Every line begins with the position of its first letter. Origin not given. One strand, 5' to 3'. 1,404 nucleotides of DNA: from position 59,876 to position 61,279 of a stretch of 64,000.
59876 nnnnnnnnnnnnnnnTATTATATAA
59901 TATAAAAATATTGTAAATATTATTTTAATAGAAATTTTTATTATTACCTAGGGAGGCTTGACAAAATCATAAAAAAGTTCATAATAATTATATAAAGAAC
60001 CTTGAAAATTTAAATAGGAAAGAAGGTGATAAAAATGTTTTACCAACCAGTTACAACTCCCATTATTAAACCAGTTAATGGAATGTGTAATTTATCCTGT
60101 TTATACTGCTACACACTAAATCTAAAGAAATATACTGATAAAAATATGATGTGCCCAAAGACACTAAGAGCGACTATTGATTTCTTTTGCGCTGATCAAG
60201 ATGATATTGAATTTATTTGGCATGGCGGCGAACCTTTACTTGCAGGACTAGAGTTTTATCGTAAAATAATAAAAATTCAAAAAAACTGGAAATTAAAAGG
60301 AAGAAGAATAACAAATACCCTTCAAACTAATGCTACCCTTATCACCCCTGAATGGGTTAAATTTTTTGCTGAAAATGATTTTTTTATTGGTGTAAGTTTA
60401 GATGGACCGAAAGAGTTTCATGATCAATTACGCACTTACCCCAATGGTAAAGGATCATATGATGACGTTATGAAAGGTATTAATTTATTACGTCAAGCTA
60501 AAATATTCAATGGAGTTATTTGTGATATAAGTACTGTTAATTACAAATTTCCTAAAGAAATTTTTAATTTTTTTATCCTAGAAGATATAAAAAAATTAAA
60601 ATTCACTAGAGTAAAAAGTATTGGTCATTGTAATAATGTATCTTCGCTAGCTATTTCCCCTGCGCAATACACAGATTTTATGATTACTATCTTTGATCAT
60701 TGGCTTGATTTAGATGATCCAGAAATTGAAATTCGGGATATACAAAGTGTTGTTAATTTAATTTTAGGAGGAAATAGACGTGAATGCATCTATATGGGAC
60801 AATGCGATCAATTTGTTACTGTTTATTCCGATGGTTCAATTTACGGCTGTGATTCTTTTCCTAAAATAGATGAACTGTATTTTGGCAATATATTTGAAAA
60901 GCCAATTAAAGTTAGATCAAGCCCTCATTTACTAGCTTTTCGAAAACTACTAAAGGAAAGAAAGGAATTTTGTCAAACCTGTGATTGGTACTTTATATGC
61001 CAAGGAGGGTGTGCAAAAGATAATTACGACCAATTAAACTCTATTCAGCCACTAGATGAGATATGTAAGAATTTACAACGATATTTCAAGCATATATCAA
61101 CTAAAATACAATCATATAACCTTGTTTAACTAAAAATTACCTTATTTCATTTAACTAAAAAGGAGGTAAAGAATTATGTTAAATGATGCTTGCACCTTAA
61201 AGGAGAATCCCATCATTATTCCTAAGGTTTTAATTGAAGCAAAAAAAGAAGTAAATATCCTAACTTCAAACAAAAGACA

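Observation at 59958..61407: Self-contained radical SAM/SPASM + Trp-x-Lys-repeat peptide cassette: candidate undescribed RiPP (cyclophane-type crosslinked peptide)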

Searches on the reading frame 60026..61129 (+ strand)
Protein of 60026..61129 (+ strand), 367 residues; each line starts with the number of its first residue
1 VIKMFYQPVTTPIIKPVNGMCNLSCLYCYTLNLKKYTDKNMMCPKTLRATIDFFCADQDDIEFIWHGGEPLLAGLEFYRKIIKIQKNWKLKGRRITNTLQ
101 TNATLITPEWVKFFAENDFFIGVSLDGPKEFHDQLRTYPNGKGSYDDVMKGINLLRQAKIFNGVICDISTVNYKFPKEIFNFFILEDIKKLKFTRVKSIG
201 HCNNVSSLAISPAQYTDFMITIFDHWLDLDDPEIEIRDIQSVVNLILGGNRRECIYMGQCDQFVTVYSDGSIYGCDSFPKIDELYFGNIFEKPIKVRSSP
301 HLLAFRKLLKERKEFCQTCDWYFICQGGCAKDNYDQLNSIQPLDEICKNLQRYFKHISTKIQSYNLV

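Call 3: search_protein_families(library=ncbifam, proteins=[window:60026-61129:+], max_evalue=0.01)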
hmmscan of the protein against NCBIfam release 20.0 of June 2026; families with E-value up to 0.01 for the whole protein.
window:60026-61129:+ (367 aa): 65 families (the best 25 are shown)
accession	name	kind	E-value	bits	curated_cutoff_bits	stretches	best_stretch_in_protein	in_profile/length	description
TIGR03942.1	sulfatase_rSAM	equivalog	3.9e-85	286.1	349.45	1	13-363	3-359/363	anaerobic sulfatase maturase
NF041298.1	rSAM_mat_DynA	equivalog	6.7e-80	268.7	450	1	12-362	3-354/356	dynobactin maturation radical SAM/SPASM protein DynA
NF010308.0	PRK13745.1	equivalog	3.8e-61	207.2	484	1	5-359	9-383/412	anaerobic sulfatase-maturation protein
NF010321.0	PRK13758.1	equivalog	5.5e-61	206.7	441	1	13-360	7-361/370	anaerobic sulfatase-maturase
NF041300.1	rSAM_mat_DarW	exception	9.9e-52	176.1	650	1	18-360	48-397/415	radical SAM/SPASM peptide maturase DarW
TIGR04261.1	rSAM_GlyRichRpt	subfamily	5.7e-50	170.4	310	1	19-339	5-337/363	cyclophane-forming radical SAM/SPASM peptide maturase GrrM/OscB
NF047865.1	rSAM_PapB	equivalog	1.3e-46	159.3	340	1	19-335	11-322/330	PapB family radical SAM/SPASM ranthipeptide maturase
TIGR04083.1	rSAM_pep_methan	hypoth_equivalog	1.6e-45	155.7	300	1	19-362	9-344/376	TIGR04083 family peptide-modifying radical SAM enzyme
NF041707.1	rSAM_YhhB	equivalog_domain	7.1e-45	153.5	445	1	14-363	6-367/369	cyclophane-forming radical SAM/SPASM peptide maturase YhhB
NF038005.1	rSAM_mat_DarE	equivalog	5.2e-42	144.1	650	1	19-357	82-428/432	darobactin maturation radical SAM/SPASM protein DarE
TIGR04269.1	SAM_SPASM_FxsB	subfamily_domain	1.7e-39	135.9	370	1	17-358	8-362/363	FxsB family cyclophane-forming radical SAM/SPASM peptide maturase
NF041718.1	rSAM_phane_AMC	equivalog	9.6e-38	130.1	425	1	13-337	9-335/362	cyclophane-forming radical SAM peptide maturase AmcB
TIGR03906.1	quino_hemo_SAM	equivalog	1.4e-34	119.5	453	2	13-153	96-239/467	quinohemoprotein amine dehydrogenase maturation protein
TIGR04064.1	rSAM_nif11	equivalog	5.6e-33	114.3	518.7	2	17-155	84-224/459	nif11-like peptide radical SAM maturase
NF040492.1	not_ScfB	exception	3.5e-31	108.6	855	1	19-353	103-439/450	ScfB-related radical SAM/SPASM orphan maturase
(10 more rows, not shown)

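Call 4: search_protein_families(library=pfam, proteins=[window:60026-61129:+], max_evalue=0.01)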
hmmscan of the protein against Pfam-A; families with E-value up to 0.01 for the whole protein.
window:60026-61129:+ (367 aa): 2 families
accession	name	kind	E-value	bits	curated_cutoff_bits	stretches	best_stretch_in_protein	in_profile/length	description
PF04055.27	Radical_SAM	-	3.6e-18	66.7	29.5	1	20-169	6-148/166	Radical SAM superfamily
PF13353.11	Fer4_12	-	5.4e-05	23.9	22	1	21-130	15-118/137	4Fe-4S single cluster domain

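Call 5: find_homologous_proteins(query=window:60026-61129:+, max_evalue=1e-20)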
Query window:60026-61129:+ (367 aa): 1687 proteins with E <= 1e-20 among 4526 candidates; the best 120 are listed.
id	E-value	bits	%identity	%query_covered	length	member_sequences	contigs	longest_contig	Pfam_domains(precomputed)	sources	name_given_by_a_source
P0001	2.6e-249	845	98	99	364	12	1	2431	PF04055.28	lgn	-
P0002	8.8e-203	692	78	99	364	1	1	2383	PF04055.28,PF13353.12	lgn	-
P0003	8.5e-197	672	76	99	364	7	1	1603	PF04055.28,PF13353.12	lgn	-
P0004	4.8e-196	669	76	99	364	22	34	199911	PF04055.28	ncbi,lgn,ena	-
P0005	3.2e-192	657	76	99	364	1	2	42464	PF04055.28,PF13353.12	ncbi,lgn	-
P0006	9.0e-192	655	73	99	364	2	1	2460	PF04055.28,PF13353.12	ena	-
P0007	1.2e-191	655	74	99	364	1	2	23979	PF04055.28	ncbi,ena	-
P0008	2.3e-191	654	74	99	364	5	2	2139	PF04055.28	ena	-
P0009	6.6e-191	653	74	99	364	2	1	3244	PF04055.28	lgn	-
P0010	1.8e-190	651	75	99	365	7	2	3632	PF04055.28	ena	-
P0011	1.2e-189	648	73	99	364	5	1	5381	PF04055.28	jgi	-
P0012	5.8e-188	643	71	99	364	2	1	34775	PF04055.28,PF13353.12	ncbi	-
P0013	6.1e-187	639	73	99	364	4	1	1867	PF04055.28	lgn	-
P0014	1.2e-186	639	75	95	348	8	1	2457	PF04055.28,PF13353.12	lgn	-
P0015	1.8e-186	638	73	99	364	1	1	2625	PF04055.28,PF13353.12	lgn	-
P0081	7.3e-144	498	56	98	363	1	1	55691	PF04055.28,PF13353.12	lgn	-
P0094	1.7e-116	408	47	98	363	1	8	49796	PF04055.28,PF13353.12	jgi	-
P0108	1.6e-106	375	47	97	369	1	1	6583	PF04055.28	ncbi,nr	ncbi:MAG: SPASM domain-containing protein [Candidatus Portnoybacteria bacterium]|nr:SPASM domain-con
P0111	2.2e-105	371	44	98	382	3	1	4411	PF04055.28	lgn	-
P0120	2.4e-102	361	44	97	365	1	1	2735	PF04055.28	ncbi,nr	ncbi:MAG: SPASM domain-containing protein [Nanoarchaeota archaeon]|nr:SPASM domain-containing protei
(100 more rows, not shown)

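Call 12: find_encoding_contigs(protein=P0004, flank=6000, max_places=4)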
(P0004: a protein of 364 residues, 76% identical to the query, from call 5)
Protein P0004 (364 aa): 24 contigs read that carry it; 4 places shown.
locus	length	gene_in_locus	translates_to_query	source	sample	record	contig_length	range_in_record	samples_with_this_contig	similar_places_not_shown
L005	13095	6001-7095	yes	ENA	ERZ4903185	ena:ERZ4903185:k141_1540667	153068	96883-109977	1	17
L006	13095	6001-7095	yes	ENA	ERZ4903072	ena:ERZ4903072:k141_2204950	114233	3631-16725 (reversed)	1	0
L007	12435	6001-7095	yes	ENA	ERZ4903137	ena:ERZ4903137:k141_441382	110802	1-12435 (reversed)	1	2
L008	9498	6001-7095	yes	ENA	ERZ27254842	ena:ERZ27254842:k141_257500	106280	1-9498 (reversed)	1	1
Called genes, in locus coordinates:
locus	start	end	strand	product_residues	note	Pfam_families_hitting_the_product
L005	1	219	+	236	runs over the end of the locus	-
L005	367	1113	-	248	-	-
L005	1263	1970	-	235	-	-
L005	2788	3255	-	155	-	-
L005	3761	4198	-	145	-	-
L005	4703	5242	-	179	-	-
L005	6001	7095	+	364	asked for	PF04055:Radical_SAM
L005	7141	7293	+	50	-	-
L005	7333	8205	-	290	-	-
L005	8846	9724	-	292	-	-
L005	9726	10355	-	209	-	-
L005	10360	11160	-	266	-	PF15515:MvaI_BcnI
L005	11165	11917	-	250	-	PF01555:N6_N4_Mtase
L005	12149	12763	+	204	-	-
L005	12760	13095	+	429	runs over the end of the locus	PF00239:Resolvase, PF07508:Recombinase, PF13408:Zn_ribbon_recom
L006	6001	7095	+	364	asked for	PF04055:Radical_SAM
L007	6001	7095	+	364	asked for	PF04055:Radical_SAM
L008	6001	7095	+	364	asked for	PF04055:Radical_SAM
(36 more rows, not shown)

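Call 18: find_related_loci(query=window:60026-61129:+, collection=genome_contigs, flank=5000)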
Query window:60026-61129:+ (367 aa) in genome_contigs; peptide patterns used: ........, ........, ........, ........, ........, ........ (x = any residue, [..] = any of these).
75 stretches matched a pattern; 10 encode a relative of the query (tblastn E <= 1e-3); 10 distinct loci.
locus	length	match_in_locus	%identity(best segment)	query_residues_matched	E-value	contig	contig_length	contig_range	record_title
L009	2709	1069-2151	75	7-367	0e+0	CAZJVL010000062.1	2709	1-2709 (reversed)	MAG TPA_asm: uncultured Candidatus Saccharibacteria bacterium isolate binchicken_co173_194 genome assembly, contig: NODE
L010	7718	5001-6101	74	1-367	0e+0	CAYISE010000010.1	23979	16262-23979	MAG TPA_asm: uncultured Candidatus Saccharibacteria bacterium isolate ERP119705_co3_567 genome assembly, contig: NODE_23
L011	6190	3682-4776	73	1-365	0e+0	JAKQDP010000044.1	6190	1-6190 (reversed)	MAG: bacterium isolate USDE_maxbin.058 k141_1416521, whole genome shotgun sequence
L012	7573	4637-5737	74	1-367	0e+0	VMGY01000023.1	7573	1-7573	MAG: Parcubacteria group bacterium Athens0714_12 Athens071412_scaffold_3155, whole genome shotgun sequence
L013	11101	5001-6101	71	1-367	0e+0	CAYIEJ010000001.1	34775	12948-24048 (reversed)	MAG TPA_asm: uncultured Candidatus Saccharibacteria bacterium isolate ERP119705_co18_661 genome assembly, contig: NODE_1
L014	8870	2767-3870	72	1-367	0e+0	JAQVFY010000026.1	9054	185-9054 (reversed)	MAG: Patescibacteria group bacterium isolate STE_17 NODE_20388_length_9054_cov_3.688361_Sandtown_E, whole genome shotgun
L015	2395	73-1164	70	4-367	0e+0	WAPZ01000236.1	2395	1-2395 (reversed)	MAG: Candidatus Heimdallarchaeota archaeon isolate S146_22 k151_319811, whole genome shotgun sequence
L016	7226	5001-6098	69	2-367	0e+0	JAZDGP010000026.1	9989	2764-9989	MAG: bacterium isolate MEGAHIT-group-0.272 k141_5760029, whole genome shotgun sequence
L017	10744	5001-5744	72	121-367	2e-125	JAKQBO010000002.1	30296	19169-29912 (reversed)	MAG: bacterium isolate USCA_metabat.127 k141_1855371, whole genome shotgun sequence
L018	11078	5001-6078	69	9-367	7e-160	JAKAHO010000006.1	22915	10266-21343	MAG: bacterium isolate WY3.bin113 NODE_3565_length_22915_cov_6.154116, whole genome shotgun sequence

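Call 26: find_encoding_contigs(protein=P0081, flank=4000, max_places=2)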
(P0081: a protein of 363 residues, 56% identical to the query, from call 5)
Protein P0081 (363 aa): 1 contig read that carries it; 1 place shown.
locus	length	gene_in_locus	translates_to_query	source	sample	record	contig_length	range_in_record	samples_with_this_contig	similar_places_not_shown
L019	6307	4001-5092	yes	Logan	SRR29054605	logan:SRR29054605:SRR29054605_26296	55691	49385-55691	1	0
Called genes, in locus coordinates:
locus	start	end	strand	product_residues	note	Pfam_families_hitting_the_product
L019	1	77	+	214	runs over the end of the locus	-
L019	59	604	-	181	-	PF00293:NUDIX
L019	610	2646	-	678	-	PF00561:Abhydrolase_1 (faint), PF02897:Peptidase_S9_N, PF02129:Peptidase_S15 (weak), PF00326:Peptidase_S9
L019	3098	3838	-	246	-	-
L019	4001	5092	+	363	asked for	PF04055:Radical_SAM, PF13353:Fer4_12 (weak)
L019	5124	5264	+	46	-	-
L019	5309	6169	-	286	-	-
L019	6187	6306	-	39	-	?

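Call 27: find_encoding_contigs(protein=P0094, flank=4000, max_places=2)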
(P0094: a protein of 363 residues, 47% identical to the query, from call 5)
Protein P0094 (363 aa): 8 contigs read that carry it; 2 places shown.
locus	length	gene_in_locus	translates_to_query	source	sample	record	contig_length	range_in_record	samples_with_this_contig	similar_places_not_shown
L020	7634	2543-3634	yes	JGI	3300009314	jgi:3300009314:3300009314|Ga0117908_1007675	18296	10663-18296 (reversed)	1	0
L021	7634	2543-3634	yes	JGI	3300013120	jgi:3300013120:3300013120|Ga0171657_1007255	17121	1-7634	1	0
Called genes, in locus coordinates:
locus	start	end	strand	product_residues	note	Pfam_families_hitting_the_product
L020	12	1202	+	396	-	PF13185:GAF_2, PF13492:GAF_3, PF00512:HisKA, PF02518:HATPase_c, PF13589:HATPase_c_3 (weak)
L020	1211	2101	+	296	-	PF00512:HisKA, PF02518:HATPase_c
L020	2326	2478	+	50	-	-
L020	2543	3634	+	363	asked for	PF04055:Radical_SAM, PF13353:Fer4_12 (weak)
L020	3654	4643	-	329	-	-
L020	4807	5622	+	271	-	-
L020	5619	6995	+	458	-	PF00772:DnaB, PF03796:DnaB_C, PF06745:ATPase, PF13481:AAA_25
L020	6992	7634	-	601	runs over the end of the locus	PF02366:PMT, PF13231:PMT_2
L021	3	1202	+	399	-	?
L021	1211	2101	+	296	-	PF00512:HisKA, PF02518:HATPase_c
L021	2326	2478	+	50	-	-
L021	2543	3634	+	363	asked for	PF04055:Radical_SAM, PF13353:Fer4_12 (weak)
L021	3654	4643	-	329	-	-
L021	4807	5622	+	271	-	-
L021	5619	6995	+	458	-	PF00772:DnaB, PF03796:DnaB_C, PF06745:ATPase, PF13481:AAA_25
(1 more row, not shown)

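Call 28: find_encoding_contigs(protein=P0108, flank=4000, max_places=2)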
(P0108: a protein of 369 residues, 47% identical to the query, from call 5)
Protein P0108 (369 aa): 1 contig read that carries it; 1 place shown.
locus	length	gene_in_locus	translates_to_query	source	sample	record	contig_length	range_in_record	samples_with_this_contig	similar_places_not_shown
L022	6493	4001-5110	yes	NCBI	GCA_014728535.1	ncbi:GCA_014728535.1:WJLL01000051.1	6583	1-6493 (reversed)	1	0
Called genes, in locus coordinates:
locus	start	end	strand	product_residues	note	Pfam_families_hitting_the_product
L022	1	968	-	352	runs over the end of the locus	PF09394:Inhibitor_I42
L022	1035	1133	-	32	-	-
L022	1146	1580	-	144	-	PF04024:PspC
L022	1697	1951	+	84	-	-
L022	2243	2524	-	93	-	-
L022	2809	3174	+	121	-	-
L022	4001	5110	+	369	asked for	PF04055:Radical_SAM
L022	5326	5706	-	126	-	-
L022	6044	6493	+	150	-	PF00583:Acetyltransf_1, PF23209:IDM1_C (weak), PF13673:Acetyltransf_10, PF13508:Acetyltransf_7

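Call 36: search_solved_structures(query=window:60026-61129:+, max_evalue=0.00001, show_alignments=1)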
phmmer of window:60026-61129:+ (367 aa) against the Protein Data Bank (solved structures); distinct sequences matched with E-value up to 0.00001: 4.
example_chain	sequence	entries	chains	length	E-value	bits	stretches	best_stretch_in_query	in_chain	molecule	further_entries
4k37_A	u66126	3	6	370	3e-51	178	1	9-358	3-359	Anaerobic sulfatase-maturating enzyme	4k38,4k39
4k36_A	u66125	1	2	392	3.7e-51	177.7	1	9-358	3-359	Anaerobic sulfatase-maturating enzyme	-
9gm3_A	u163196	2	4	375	1.5e-25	93.4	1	10-336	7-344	ChlB radical SAM domain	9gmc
5wgg_A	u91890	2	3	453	4.7e-20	75.3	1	16-156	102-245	Radical SAM domain protein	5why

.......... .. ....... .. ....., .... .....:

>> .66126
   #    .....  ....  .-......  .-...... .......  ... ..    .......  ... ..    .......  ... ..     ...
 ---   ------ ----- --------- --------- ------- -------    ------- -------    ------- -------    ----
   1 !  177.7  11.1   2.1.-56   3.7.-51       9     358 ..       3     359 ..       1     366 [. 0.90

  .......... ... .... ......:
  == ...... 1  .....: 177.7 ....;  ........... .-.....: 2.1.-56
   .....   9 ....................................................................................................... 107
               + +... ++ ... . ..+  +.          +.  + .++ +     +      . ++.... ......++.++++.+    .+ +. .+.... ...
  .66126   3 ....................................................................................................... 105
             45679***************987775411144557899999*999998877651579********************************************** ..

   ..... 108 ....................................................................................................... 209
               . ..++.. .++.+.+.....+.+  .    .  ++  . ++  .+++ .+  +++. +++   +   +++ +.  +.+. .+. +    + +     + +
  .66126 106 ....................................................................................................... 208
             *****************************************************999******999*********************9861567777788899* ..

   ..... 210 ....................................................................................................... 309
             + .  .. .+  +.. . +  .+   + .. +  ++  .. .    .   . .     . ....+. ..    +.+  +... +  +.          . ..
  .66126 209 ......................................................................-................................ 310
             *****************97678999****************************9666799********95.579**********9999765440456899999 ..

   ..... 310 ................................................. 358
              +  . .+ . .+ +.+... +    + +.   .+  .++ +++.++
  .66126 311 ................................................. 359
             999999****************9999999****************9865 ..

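Call 66: find_encoding_contigs(protein=P0120, flank=3000, max_places=2)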
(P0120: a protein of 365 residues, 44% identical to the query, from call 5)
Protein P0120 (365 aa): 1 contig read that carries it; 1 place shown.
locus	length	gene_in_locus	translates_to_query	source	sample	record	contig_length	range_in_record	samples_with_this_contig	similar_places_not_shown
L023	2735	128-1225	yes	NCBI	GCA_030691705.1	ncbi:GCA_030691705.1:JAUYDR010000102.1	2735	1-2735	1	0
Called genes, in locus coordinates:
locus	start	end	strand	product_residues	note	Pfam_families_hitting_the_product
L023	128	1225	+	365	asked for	PF04055:Radical_SAM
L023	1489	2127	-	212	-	-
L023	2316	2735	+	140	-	?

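Call 67: find_encoding_contigs(protein=P0111, flank=3000, max_places=2)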
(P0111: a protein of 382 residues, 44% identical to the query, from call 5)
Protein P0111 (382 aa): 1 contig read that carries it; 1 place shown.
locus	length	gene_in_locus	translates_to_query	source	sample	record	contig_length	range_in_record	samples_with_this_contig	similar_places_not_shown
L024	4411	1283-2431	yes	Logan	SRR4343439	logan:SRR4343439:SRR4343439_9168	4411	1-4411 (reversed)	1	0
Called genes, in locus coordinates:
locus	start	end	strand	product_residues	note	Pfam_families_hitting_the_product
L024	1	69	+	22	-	?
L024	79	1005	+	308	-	-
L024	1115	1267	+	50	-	-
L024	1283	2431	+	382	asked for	PF04055:Radical_SAM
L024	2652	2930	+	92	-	-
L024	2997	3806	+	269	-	-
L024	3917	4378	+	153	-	-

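Call 76: search_protein_families(library=padloc, proteins=[window:60026-61129:+], max_evalue=0.01)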
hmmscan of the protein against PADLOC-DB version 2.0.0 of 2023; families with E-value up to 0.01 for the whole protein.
window:60026-61129:+ (367 aa): 2 families
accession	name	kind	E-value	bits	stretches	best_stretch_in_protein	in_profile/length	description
PDLC02903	pVip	-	1e-11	42.8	1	19-219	8-190/257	Viperins not associated with kinases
PDLC02904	pVip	-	1.4e-08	32.6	1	20-219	12-194/262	Viperins associated with kinases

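Call 78: list_cluster_members(proteins=[window:60035-61129:+, P0121, window:61396-62259:-])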
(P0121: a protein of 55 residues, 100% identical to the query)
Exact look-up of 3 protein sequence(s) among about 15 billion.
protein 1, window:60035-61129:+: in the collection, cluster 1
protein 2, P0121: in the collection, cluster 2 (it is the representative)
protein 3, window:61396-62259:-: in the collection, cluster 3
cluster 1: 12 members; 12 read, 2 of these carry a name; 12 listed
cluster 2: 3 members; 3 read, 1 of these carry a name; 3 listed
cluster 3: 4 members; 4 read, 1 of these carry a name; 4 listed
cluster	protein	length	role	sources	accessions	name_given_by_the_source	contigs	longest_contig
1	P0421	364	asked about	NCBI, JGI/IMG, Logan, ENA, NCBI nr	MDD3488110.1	MAG: radical SAM protein [Candidatus Pacebacteria bacterium] | radical SAM protein [Candidatus Paceibacterota bacterium]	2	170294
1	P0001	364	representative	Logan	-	-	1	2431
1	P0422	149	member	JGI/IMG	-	uncharacterized protein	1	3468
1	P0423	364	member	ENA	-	-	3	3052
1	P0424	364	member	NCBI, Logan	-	-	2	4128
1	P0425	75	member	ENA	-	-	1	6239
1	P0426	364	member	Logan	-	-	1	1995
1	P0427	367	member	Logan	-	-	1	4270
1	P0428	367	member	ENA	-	-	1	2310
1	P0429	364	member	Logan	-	-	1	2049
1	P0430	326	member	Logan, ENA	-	-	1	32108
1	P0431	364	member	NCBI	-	-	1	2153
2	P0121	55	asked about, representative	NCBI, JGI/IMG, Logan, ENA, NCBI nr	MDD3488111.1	MAG: hypothetical protein PHH35_02045 [Candidatus Pacebacteria bacterium] | hypothetical protein | hypothetical protein [Candidatus Paceibacterota bacterium]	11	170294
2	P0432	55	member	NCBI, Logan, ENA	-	-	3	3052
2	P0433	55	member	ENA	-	-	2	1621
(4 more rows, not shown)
